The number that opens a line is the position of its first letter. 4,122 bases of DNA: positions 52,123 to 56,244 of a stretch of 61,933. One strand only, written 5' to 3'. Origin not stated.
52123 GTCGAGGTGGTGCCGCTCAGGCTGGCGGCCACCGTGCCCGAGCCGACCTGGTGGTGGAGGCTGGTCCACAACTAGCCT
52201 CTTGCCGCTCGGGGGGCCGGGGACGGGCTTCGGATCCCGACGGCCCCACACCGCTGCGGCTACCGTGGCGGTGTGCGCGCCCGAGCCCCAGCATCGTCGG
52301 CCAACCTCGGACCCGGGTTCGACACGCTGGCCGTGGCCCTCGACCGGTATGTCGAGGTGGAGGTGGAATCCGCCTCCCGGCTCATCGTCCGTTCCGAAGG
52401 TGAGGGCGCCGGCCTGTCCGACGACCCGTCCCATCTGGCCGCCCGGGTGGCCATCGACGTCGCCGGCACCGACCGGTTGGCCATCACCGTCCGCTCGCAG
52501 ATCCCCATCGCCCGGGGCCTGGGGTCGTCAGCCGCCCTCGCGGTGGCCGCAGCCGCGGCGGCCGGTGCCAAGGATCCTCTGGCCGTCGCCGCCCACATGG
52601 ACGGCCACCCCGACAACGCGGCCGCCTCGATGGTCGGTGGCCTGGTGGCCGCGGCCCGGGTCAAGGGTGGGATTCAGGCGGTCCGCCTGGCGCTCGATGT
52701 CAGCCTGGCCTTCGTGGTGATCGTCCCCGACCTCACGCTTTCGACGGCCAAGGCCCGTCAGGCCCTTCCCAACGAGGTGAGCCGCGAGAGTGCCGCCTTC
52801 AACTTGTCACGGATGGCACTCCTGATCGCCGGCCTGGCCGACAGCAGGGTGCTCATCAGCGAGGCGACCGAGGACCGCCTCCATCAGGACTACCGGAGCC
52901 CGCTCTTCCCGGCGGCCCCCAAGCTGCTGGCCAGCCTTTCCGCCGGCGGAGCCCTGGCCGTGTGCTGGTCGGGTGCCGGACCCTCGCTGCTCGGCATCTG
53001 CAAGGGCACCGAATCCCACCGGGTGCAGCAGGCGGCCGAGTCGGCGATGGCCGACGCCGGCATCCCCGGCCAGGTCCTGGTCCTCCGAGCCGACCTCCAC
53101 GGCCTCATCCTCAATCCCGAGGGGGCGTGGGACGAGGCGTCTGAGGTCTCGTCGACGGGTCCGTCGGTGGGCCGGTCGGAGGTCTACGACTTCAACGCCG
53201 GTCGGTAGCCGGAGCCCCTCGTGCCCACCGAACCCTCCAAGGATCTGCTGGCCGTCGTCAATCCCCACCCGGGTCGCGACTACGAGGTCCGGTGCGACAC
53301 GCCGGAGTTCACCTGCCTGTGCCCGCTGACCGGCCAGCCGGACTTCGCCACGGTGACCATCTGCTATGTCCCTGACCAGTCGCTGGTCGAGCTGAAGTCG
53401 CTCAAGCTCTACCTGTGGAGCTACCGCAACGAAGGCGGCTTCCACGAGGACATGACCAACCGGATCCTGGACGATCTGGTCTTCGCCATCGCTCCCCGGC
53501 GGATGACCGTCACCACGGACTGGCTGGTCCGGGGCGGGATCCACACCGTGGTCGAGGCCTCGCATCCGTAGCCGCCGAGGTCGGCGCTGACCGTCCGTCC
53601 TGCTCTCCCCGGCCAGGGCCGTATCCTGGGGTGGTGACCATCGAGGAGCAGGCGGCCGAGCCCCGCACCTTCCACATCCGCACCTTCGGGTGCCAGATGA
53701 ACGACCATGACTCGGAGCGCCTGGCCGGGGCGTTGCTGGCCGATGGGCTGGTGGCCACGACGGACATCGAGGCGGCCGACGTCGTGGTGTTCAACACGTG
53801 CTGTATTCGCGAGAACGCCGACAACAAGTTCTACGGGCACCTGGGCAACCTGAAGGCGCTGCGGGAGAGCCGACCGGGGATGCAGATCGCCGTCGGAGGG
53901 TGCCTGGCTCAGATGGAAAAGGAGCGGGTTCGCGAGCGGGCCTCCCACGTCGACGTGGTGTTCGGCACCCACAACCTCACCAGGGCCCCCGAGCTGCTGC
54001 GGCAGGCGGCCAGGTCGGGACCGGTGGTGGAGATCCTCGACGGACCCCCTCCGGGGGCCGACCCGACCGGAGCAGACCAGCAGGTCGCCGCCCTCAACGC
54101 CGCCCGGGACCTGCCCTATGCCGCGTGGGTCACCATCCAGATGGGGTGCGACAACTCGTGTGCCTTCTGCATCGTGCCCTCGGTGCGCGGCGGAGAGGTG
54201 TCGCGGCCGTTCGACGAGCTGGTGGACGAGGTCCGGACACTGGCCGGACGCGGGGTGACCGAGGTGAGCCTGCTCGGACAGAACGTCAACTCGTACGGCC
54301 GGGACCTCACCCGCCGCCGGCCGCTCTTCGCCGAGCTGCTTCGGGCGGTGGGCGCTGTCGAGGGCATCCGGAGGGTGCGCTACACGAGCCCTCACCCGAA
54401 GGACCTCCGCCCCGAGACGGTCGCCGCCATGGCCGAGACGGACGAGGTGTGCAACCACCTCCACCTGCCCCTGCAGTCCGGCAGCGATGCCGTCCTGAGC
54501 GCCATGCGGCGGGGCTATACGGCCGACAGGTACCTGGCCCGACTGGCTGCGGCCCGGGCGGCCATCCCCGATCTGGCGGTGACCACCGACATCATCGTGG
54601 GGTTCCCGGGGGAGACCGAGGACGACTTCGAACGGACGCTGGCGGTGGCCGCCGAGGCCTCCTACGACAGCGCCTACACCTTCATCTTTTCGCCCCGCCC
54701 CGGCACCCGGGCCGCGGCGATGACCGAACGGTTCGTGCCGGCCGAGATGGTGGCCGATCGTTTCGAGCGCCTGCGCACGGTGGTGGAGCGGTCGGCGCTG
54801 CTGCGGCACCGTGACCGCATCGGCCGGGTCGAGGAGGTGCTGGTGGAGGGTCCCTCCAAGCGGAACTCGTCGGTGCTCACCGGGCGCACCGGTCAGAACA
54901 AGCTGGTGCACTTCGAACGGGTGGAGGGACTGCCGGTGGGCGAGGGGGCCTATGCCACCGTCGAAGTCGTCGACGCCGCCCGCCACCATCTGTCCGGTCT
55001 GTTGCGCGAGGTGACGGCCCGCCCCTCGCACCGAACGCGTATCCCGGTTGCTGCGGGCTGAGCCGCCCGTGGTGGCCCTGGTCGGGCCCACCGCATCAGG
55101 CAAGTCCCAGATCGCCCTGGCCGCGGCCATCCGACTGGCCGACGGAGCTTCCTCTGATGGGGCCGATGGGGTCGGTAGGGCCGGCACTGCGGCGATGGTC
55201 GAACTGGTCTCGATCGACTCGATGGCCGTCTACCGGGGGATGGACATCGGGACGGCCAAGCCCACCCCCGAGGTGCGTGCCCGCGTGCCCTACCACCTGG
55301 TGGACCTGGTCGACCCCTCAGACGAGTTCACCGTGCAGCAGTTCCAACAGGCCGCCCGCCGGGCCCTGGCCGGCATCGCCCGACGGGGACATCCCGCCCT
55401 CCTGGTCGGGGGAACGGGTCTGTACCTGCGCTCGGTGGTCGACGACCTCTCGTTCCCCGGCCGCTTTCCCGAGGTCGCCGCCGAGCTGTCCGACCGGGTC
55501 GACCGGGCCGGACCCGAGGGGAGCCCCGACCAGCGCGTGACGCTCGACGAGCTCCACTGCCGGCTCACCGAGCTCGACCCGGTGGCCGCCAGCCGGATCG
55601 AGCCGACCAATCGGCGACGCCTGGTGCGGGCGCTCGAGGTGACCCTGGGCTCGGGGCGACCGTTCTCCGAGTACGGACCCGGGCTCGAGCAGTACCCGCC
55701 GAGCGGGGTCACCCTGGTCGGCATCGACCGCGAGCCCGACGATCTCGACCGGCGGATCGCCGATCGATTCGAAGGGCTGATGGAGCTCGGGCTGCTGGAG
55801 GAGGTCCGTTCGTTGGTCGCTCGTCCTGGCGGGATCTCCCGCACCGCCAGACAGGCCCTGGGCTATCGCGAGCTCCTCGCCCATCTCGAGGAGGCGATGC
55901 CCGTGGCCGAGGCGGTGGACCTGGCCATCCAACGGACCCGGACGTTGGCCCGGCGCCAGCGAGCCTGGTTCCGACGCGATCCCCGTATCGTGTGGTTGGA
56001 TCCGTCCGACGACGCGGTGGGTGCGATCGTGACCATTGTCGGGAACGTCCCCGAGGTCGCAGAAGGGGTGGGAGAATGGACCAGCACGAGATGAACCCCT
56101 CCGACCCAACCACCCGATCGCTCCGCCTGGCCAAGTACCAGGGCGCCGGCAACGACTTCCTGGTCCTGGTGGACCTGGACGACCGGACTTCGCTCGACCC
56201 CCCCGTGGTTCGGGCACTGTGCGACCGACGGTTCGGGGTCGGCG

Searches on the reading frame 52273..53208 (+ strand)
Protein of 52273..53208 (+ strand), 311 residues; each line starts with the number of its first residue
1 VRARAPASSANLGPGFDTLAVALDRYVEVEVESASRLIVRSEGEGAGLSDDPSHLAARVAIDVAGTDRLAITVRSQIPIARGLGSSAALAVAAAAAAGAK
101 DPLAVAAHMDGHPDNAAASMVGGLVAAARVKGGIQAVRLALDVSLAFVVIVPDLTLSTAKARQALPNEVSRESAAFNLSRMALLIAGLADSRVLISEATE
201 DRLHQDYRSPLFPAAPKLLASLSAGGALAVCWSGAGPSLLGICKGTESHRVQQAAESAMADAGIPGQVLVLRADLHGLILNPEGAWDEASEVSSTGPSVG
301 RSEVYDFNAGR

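Call 57: search_protein_families(library=pfam, proteins=[window:52273-53208:+], max_evalue=0.001)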
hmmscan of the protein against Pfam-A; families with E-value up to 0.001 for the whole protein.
window:52273-53208:+ (311 aa): 2 families
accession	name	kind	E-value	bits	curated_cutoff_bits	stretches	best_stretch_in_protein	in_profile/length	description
PF00288.32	GHMP_kinases_N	-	4.5e-08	33.6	22.3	1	64-123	14-87/87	GHMP kinases N terminal domain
PF08544.19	GHMP_kinases_C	-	1.4e-06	29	21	1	195-259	17-83/85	GHMP kinases C terminal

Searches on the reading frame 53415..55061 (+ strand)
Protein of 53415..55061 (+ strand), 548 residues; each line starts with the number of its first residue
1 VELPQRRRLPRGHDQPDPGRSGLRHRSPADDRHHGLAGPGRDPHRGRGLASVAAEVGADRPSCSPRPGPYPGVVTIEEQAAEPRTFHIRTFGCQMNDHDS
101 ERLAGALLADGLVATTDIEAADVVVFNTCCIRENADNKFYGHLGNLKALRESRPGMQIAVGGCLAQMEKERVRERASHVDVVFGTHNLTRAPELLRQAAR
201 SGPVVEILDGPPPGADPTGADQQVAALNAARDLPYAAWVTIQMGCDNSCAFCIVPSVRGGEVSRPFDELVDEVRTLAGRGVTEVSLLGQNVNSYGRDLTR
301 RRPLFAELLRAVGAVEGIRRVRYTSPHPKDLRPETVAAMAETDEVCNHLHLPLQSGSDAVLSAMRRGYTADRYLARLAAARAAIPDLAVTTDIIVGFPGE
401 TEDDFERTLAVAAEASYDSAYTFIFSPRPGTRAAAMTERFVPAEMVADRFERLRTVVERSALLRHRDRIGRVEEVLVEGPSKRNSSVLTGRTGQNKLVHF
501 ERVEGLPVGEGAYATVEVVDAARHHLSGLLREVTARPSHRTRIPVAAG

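Call 57: search_protein_families(library=pfam, proteins=[window:53415-55061:+], max_evalue=0.001)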
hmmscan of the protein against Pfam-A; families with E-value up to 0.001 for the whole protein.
window:53415-55061:+ (548 aa): 3 families
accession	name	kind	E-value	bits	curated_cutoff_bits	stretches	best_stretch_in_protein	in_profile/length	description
PF04055.27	Radical_SAM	-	1e-28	101.1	29.5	1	240-410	2-164/166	Radical SAM superfamily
PF00919.26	UPF0004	-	1.5e-28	99.1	27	1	86-184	2-98/98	Uncharacterized protein family UPF0004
PF01938.26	TRAM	-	0.00015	22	21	1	469-528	4-58/61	TRAM domain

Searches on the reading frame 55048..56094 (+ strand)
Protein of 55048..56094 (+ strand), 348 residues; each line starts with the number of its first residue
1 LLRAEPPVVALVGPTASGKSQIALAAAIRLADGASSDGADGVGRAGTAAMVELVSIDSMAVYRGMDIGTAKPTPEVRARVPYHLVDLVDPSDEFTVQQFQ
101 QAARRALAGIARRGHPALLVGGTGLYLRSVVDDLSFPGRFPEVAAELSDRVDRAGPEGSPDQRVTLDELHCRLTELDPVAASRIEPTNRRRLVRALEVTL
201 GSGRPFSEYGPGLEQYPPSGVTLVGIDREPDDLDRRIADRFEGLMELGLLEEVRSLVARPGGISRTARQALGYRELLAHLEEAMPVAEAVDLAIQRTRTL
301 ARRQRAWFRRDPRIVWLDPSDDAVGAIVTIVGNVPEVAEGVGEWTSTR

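Call 57: search_protein_families(library=pfam, proteins=[window:55048-56094:+], max_evalue=0.001)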
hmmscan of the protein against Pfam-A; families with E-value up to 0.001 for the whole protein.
window:55048-56094:+ (348 aa): 1 family
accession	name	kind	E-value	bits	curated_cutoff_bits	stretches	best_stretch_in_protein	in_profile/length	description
PF01715.23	IPPT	-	2.9e-72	243.7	23.6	1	61-311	2-243/243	IPP transferase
